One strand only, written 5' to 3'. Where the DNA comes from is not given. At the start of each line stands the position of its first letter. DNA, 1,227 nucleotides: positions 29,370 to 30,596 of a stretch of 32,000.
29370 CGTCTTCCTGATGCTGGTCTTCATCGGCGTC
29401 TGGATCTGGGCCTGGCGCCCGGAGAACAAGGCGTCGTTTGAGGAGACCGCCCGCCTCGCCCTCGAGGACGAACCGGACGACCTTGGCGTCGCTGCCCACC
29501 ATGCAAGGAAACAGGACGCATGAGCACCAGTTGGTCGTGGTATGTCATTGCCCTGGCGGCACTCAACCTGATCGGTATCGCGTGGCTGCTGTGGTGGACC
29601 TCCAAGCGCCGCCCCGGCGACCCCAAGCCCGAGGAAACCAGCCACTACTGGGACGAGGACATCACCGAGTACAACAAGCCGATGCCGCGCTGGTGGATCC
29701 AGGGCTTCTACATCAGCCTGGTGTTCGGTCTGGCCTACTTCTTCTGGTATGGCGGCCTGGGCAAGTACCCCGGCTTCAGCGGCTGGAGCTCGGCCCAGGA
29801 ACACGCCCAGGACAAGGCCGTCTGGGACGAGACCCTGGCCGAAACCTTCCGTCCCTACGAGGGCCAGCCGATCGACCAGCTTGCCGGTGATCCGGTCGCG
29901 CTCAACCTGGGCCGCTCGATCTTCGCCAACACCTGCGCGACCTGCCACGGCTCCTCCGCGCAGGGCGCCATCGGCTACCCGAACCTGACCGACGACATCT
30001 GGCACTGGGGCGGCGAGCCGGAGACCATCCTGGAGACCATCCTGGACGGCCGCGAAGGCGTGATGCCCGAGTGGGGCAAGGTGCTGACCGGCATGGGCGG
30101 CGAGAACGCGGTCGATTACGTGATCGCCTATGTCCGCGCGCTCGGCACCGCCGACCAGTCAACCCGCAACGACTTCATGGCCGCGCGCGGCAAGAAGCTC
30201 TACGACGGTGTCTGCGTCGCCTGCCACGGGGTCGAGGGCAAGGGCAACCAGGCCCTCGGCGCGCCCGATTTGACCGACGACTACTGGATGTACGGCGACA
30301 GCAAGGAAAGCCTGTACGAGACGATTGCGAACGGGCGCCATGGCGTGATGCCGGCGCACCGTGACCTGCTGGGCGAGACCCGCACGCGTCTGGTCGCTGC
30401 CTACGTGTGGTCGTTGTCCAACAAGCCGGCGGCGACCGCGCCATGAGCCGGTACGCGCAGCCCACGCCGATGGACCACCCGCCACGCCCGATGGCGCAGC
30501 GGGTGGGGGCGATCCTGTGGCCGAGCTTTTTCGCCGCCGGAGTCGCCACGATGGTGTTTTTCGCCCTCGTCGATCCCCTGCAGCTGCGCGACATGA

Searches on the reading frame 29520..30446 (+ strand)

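Call 24: search_protein_families(library=pfam, proteins=[window:29520-30446:+], max_evalue=0.001)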
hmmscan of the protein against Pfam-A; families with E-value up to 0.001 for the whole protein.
window:29520-30446:+ (308 aa): 4 families
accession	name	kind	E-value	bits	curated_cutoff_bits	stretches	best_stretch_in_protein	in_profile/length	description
PF13442.11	Cytochrome_CBB3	-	2.4e-25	89.1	27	2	129-201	4-68/68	Cytochrome C oxidase, cbb3-type, subunit III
PF00034.26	Cytochrom_C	-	4.3e-18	66.9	21.3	2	221-278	1-57/90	Cytochrome c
PF14715.11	FixP_N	-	1.3e-16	60.4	24.9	1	37-83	2-47/48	N-terminal domain of cytochrome oxidase-cbb3, FixP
PF02167.20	Cytochrom_C1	-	0.00088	19.5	22.8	0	222-239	16-33/219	Cytochrome C1 family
